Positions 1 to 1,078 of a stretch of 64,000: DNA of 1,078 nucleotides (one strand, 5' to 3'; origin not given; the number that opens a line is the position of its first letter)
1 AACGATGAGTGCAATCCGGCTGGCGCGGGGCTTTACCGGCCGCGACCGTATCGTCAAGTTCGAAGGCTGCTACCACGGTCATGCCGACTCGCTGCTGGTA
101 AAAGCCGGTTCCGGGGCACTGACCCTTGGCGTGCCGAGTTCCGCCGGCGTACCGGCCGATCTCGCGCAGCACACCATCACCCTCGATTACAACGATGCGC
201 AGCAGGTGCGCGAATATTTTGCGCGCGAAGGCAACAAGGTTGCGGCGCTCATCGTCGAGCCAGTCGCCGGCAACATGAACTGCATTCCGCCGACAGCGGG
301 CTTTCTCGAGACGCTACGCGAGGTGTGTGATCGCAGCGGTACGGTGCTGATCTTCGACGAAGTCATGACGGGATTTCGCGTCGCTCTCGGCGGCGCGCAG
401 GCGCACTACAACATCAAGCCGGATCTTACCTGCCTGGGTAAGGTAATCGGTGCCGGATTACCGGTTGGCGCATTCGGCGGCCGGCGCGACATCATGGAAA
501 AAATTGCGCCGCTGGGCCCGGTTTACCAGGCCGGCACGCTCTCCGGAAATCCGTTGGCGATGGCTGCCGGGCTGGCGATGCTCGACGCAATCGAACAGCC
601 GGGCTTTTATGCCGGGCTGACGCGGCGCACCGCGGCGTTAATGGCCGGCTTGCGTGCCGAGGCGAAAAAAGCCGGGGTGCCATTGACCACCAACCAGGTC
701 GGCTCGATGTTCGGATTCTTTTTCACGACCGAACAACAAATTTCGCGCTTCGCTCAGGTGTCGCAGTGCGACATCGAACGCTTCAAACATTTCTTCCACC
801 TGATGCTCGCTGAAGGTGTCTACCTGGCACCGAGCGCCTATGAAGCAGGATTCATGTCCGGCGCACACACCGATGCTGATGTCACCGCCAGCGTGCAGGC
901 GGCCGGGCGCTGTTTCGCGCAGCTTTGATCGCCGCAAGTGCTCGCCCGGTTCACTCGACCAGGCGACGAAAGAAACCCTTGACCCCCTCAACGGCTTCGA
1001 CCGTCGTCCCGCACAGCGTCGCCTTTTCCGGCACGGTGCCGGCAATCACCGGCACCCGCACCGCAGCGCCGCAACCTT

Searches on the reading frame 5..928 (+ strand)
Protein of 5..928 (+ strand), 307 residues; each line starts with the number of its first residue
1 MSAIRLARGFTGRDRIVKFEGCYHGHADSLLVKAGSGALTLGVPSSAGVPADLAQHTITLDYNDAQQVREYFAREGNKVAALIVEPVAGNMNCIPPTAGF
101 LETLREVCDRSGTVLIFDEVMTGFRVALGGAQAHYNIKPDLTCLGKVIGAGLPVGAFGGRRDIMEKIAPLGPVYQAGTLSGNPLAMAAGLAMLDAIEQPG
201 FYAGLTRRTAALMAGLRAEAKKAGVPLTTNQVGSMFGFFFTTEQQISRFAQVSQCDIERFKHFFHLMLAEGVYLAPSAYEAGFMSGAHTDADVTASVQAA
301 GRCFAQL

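Call 33: search_protein_families(library=ncbifam, proteins=[window:5-928:+], max_evalue=1e-10)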
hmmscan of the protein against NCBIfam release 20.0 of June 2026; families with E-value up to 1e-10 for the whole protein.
window:5-928:+ (307 aa): 68 families (the best 25 are shown)
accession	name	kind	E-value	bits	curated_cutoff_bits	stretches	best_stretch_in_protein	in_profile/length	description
NF000818.0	PRK00062.1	subfamily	5.5e-147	489.9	398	1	1-306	122-426/429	glutamate-1-semialdehyde 2,1-aminomutase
TIGR00713.1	hemL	equivalog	2e-131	438.5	527.3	1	1-306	118-422/423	glutamate-1-semialdehyde 2,1-aminomutase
NF009055.0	PRK12389.1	equivalog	4.4e-113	378.1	637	1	1-307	123-428/431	glutamate-1-semialdehyde 2,1-aminomutase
NF001864.0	PRK00615.1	equivalog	2e-83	280.3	706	1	1-294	124-416/433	glutamate-1-semialdehyde aminotransferase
NF041362.1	GntE_guanitoxin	equivalog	4.2e-70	236.4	525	1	2-294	123-423/426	guanitoxin biosynthesis PLP-dependent transaminase GntE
NF005453.0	PRK07046.1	subfamily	6.8e-48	163.4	425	1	3-307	146-451/453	transaminase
NF004856.0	PRK06209.1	equivalog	1e-40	139.6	486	1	2-300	129-409/450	glutamate-1-semialdehyde 2,1-aminomutase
TIGR00707.1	argD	subfamily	5.7e-35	120.9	410.05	1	2-246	99-337/381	acetylornithine/succinylornithine family transaminase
NF005993.0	PRK08117.1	subfamily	2.4e-33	115.4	574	1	3-242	119-369/433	aspartate aminotransferase family protein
NF005692.0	PRK07495.1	equivalog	6.1e-32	110.8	724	1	3-203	117-321/425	4-aminobutyrate--2-oxoglutarate transaminase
NF002797.0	PRK02936.1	equivalog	1.9e-30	105.9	496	1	2-237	101-324/385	acetylornithine transaminase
TIGR00700.1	GABAtrnsam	equivalog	2.1e-30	105.7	506.65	1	3-201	110-318/420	4-aminobutyrate--2-oxoglutarate transaminase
NF002874.0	PRK03244.1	equivalog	7.3e-30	104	457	1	3-219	119-322/399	acetylornithine transaminase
NF049976.1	AmadipTransam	equivalog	1.2e-29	103.5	650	1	3-252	109-364/416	2-aminoadipate transaminase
NF041821.1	daptide_amino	equivalog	1.6e-29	102.8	450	1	8-244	119-350/405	daptide-type RiPP biosynthesis aminotransferase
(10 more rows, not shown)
